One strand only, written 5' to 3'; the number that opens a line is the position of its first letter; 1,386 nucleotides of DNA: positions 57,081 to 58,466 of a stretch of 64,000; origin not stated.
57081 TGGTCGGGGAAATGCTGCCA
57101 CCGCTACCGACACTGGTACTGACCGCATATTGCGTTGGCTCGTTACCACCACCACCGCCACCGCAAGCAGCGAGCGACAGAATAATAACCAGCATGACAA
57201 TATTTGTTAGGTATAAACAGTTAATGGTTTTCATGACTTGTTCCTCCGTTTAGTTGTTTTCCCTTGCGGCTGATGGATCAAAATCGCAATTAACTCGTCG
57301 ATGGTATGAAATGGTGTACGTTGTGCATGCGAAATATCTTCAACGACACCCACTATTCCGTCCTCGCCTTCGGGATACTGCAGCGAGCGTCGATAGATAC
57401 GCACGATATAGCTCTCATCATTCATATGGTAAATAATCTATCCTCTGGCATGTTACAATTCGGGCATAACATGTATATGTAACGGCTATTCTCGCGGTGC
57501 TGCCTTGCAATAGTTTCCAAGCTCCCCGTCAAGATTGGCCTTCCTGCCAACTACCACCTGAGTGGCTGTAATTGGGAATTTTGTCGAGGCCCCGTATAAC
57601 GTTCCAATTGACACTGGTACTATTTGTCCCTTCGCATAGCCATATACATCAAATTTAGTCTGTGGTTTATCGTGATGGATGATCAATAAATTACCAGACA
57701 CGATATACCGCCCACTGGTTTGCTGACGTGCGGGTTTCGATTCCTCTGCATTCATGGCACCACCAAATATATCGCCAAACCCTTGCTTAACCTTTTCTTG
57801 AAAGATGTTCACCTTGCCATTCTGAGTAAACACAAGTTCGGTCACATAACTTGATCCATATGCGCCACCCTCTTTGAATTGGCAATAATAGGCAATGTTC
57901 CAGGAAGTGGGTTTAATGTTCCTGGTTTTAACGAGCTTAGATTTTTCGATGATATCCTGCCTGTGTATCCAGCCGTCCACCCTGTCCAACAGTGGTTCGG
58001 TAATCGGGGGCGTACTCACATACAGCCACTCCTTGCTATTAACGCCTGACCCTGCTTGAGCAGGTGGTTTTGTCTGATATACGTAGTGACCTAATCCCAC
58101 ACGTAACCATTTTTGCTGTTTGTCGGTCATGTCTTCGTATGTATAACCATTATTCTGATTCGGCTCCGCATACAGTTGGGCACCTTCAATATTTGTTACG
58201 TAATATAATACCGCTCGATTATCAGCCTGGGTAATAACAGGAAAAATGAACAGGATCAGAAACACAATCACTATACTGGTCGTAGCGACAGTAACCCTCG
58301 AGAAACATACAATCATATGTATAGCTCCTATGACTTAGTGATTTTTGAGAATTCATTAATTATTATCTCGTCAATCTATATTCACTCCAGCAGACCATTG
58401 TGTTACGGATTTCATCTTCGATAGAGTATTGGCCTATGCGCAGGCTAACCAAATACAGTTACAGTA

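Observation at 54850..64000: Three giant lipoproteins share one duplicated 5' module but carry unrelated passenger domains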

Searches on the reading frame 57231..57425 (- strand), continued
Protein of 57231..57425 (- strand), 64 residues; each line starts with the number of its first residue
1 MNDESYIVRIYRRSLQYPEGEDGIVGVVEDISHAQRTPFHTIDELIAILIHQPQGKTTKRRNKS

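Call 59: search_protein_families(library=pfam, proteins=[L021:2472-5672:+, L002:2355-5717:+, L023:1970-5263:+], max_evalue=0.001)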
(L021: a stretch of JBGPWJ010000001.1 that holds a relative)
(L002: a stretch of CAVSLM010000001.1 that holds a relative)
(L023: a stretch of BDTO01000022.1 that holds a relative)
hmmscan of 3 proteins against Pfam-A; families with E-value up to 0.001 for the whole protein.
L021:2472-5672:+ (1066 aa): 6 families
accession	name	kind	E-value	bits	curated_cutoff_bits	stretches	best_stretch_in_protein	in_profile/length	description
PF03704.23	BTAD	-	3.6e-20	73.2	22.1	1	918-1065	1-146/146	Bacterial transcriptional activator domain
PF24883.2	NPHP3_N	-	1.3e-05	25.9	24.8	1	26-164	14-164/164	Nephrocystin 3, N-terminal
PF13401.12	AAA_22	-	5.8e-05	23.8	27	1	37-167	7-123/130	AAA domain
PF00515.34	TPR_1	-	9.8e-05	22.4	27.8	0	987-1011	7-31/34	Tetratricopeptide repeat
PF13191.12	AAA_16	-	0.00024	22.1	32.6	0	22-139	10-147/167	AAA ATPase domain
PF13424.12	TPR_12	-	0.00041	20.9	30.1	0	692-730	2-41/77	Tetratricopeptide repeat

L002:2355-5717:+ (1120 aa): 5 families
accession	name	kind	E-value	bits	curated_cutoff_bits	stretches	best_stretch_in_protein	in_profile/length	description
PF03704.23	BTAD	-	6.8e-19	69.1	22.1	1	964-1114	1-145/146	Bacterial transcriptional activator domain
PF13401.12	AAA_22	-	2.9e-08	34.5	27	1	106-210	4-105/130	AAA domain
PF00486.34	Trans_reg_C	-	0.00016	22.1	26.2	1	892-945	8-60/77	Transcriptional regulatory protein, C terminal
PF24883.2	NPHP3_N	-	0.00021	22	24.8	1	90-125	6-40/164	Nephrocystin 3, N-terminal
PF13671.12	AAA_33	-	0.00037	21.3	27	0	109-141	1-29/143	AAA domain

L023:1970-5263:+ (1097 aa): 8 families
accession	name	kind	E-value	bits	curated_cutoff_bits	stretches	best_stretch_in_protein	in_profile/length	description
PF03704.23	BTAD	-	4.8e-22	79.3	22.1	1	948-1091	1-146/146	Bacterial transcriptional activator domain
PF13424.12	TPR_12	-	5.9e-11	42.8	30.1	1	695-754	15-76/77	Tetratricopeptide repeat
PF17874.7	TPR_MalT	-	6e-10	39.3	45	1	653-803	49-200/336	MalT-like TPR region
PF07719.23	TPR_2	-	1.7e-05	25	27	0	729-752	7-30/34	Tetratricopeptide repeat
PF13191.12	AAA_16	-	0.00014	22.8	32.6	0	52-171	6-149/167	AAA ATPase domain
PF13176.12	TPR_7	-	0.00035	20.9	27.9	0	1017-1039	8-32/36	Tetratricopeptide repeat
PF13181.12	TPR_8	-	0.00053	20.4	25.7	0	723-754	1-32/34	Tetratricopeptide repeat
PF10345.15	Cohesin_load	-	0.0007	18.5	25.8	0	721-808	56-140/585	Cohesin loading factor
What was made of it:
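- Closest known: PhoB/OmpR-family class II promoters. Different: It is an ATPase-TPR-SARP protein with no receiver domain (call 59).
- Pfam gives BTAD 4e-20, Trans_reg_C, AAA_16/AAA_22 and TPR_MalT (call 59).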

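Call 71: search_protein_families(library=pfam, alignment_id=A3, max_evalue=1)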
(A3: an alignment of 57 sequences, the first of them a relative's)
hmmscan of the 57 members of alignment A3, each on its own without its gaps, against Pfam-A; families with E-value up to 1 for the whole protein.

A. member 1, P0001 (64 aa): 0 families

B. families by the number of members that match (of 57 scanned): 15 families
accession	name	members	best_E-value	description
PF25417.1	DUF7889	5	0.0011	Family of unknown function (DUF7889)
PF00226.36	DnaJ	3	0.042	DnaJ domain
PF19622.4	DUF6127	2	0.03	Family of unknown function (DUF6127)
PF03934.19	T2SSK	1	0.01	Type II secretion system (T2SS), protein K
PF00948.26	Flavi_NS1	1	0.023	Flavivirus non-structural Protein NS1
PF18845.6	baeRF_family3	1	0.039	Bacterial archaeo-eukaryotic release factor family 3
PF14487.12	DarT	1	0.044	ssDNA thymidine ADP-ribosyltransferase, DarT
PF24575.1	TPR_Slam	1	0.072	Surface lipoprotein assembly modifier, N-terminal TPR repeats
PF18433.6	DUF5610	1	0.086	Domain of unknown function (DUF5610)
PF06114.19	Peptidase_M78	1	0.088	IrrE N-terminal-like domain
PF23074.1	PH_FT_N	1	0.097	PH domain found in tandem in fungal proteins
PF13797.11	Post_transc_reg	1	0.13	Post-transcriptional regulator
PF03623.18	Focal_AT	1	0.19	Focal adhesion targeting region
PF25251.1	DUF7853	1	0.24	Family of unknown function (DUF7853)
PF23165.1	zf-C2H2_FBX41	1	0.27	F-box only protein 41 C2H2 zinc finger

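Call 75: search_protein_families(library=pfam, proteins=[P0031, P0033], max_evalue=0.01)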
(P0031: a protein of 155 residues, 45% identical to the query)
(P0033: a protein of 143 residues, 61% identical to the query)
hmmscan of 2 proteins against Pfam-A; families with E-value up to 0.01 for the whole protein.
P0031 (155 aa): 1 family
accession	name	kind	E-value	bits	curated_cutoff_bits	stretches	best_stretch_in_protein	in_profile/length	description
PF07238.19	PilZ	-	7.1e-10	39.6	22.5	1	65-154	1-88/102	PilZ domain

P0033 (143 aa): 1 family
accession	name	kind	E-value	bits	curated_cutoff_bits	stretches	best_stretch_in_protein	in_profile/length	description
PF07238.19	PilZ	-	3.2e-08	34.3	22.5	1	57-142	2-85/102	PilZ domain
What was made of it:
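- On PilZ c-di-GMP receptors: Five relatives match the PilZ model, four above its cut-off (call 75).
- The domain is fused to PilZ in five proteins (call 75).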

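Call 80: search_protein_families(library=ncbifam, proteins=[L021:2472-5672:+, L002:2355-5717:+, L023:1970-5263:+, P0031, P0033], max_evalue=0.001)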
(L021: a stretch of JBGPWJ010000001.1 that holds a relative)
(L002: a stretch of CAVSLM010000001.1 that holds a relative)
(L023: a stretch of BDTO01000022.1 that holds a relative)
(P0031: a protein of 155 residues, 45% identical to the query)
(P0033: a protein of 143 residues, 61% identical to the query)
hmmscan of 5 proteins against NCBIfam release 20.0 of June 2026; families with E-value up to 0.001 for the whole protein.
L021:2472-5672:+ (1066 aa): 3 families
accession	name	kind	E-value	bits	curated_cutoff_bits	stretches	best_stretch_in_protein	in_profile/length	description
NF003420.0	PRK04841.1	equivalog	3.4e-41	141.2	537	1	14-410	12-409/903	HTH-type transcriptional regulator MalT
NF053617.1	SARPRegAfsRStmc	equivalog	2e-06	26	1430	1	840-1063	47-264/986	SARP-family global regulator AfsR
NF041231.1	BagI_FevR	exception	0.00084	18.7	500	0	852-1065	19-233/315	AfsR/SARP family transcriptional regulator BagI/FevR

L002:2355-5717:+ (1120 aa): 2 families
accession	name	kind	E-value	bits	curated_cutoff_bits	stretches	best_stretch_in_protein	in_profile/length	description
NF003420.0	PRK04841.1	equivalog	9.3e-32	110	537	1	90-511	16-459/903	HTH-type transcriptional regulator MalT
NF041231.1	BagI_FevR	exception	4.1e-05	23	500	0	1069-1118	187-236/315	AfsR/SARP family transcriptional regulator BagI/FevR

L023:1970-5263:+ (1097 aa): 4 families
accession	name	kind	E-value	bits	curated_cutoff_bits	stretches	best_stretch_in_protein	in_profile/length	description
NF003420.0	PRK04841.1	equivalog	1.6e-58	198.5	537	1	39-442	6-411/903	HTH-type transcriptional regulator MalT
NF053617.1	SARPRegAfsRStmc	equivalog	1.4e-10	39.8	1430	1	881-1049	56-222/986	SARP-family global regulator AfsR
NF041231.1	BagI_FevR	exception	2.6e-06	27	500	1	892-990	29-131/315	AfsR/SARP family transcriptional regulator BagI/FevR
NF041717.1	HaaA_phane_TPR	equivalog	0.00067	17.9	1125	0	589-796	664-865/882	cyclophane-containing RiPP biosynthesis TPR protein HaaT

P0031 (155 aa): 0 families

P0033 (143 aa): 0 families
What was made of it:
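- Closest known: AfsR-afsS of Streptomyces: a large SARP regulator and its adjacent small target gene. Different: The domain order is reversed: a MalT-like ATPase at the N-terminus and the SARP module at the C-terminus (calls 59, 80).
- NCBIfam matches the MalT N-terminal region at 1e-41 to 1e-58 and the AfsR SARP part (call 80).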

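Call 82: search_solved_structures(query=A3, max_evalue=10)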
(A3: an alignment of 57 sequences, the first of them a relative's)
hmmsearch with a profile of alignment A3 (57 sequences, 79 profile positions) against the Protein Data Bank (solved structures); distinct sequences matched with E-value up to 10: 1.
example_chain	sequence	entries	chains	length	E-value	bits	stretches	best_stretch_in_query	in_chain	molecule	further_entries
5al6_A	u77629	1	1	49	0.98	12.7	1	22-59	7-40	ANASTRAL SPINDLE 2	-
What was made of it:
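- Tried and rejected: A profile search of PDB sequences gave nothing (call 82).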

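Call 87: find_related_loci(query=A4, collection=metagenome_contigs, flank=8000)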
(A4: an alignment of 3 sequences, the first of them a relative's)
Query A4 (64 aa) in metagenome_contigs; peptide patterns used: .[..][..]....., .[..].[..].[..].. (x = any residue, [..] = any of these).
254 stretches matched a pattern; 1 encode a relative of the query (tblastn E <= 1e-3); 1 distinct loci.
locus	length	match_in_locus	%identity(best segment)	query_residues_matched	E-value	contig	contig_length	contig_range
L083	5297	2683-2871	65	1-61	6e-24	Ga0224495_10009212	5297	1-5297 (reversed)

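Call 91: search_protein_families(library=pfam, proteins=[L083:2880-5117:+, L083:961-2421:-], max_evalue=0.001)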
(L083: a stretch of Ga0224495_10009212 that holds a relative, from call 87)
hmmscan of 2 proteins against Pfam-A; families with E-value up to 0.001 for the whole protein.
L083:2880-5117:+ (745 aa): 6 families
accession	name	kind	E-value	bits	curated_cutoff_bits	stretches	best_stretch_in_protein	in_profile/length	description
PF10282.15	Lactonase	-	2.4e-89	300.4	21.7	7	135-221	248-334/344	Lactonase, 7-bladed beta-propeller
PF01731.26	Arylesterase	-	8.2e-11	42.4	21.3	0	221-245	50-74/86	Arylesterase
PF03413.25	PepSY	-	2.7e-06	28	24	0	129-169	15-58/60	Peptidase propeptide and YPEB domain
PF22856.1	Tal-1A_2A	-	0.00011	22.2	27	0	584-592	3-11/11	Peptide tarsal-less 1A/2A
PF04053.20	B-prop_COPA_B_2nd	-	0.00012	22.1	57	0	454-515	4-58/248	COPA/B second beta-propeller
PF02239.22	Cytochrom_D1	-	0.00031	19.9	25.5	0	105-208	10-107/368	Cytochrome D1 heme domain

L083:961-2421:- (486 aa): 2 families
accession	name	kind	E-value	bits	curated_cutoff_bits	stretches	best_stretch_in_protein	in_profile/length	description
PF13229.12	Beta_helix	-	1.3e-05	25.3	25.9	1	154-287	8-124/158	Right handed beta helix region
PF17161.10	DUF5123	-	5.3e-05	24.8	35.1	1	335-455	3-105/113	Domain of unknown function (DUF5123)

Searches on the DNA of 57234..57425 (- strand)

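Call 55: search_rna_families(sources=[L021, L072, L070, L064, L013, L042, L049, L026, L007, L057, L023], threshold=gathering)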
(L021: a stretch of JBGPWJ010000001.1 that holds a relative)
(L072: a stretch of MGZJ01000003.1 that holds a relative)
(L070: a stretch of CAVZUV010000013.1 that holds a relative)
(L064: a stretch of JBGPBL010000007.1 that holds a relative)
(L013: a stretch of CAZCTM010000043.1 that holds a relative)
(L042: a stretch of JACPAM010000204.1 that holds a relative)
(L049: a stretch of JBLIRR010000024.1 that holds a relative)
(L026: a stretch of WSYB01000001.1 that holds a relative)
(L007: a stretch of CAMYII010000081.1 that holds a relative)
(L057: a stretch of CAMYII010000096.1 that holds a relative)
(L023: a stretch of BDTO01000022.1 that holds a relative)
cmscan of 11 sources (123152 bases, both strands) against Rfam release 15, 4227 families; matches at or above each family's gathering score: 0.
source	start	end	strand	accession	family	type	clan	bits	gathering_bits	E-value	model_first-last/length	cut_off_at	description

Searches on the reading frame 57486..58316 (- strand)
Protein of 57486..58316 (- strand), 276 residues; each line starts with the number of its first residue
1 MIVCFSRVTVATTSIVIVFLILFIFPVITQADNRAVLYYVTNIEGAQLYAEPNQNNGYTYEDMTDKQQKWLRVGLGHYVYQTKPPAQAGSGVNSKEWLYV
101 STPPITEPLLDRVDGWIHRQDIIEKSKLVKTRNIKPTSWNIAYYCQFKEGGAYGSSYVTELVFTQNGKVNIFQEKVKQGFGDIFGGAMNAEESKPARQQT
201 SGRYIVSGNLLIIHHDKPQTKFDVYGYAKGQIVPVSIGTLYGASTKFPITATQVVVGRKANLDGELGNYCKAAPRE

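Call 9: search_protein_families(library=pfam, proteins=[window:57486-58316:-], max_evalue=0.1)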
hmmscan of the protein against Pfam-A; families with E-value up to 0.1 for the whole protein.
window:57486-58316:- (276 aa): 0 families

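Call 10: search_protein_families(library=ncbifam, proteins=[window:57486-58316:-], max_evalue=0.1)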
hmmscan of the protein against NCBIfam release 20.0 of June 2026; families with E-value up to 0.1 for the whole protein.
window:57486-58316:- (276 aa): 0 families
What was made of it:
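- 57486..58316 (-): 276-aa secreted protein of unknown function between L2 and the small ORF. Probably in the same transcript. No Pfam or NCBIfam hit (calls 9, 10).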
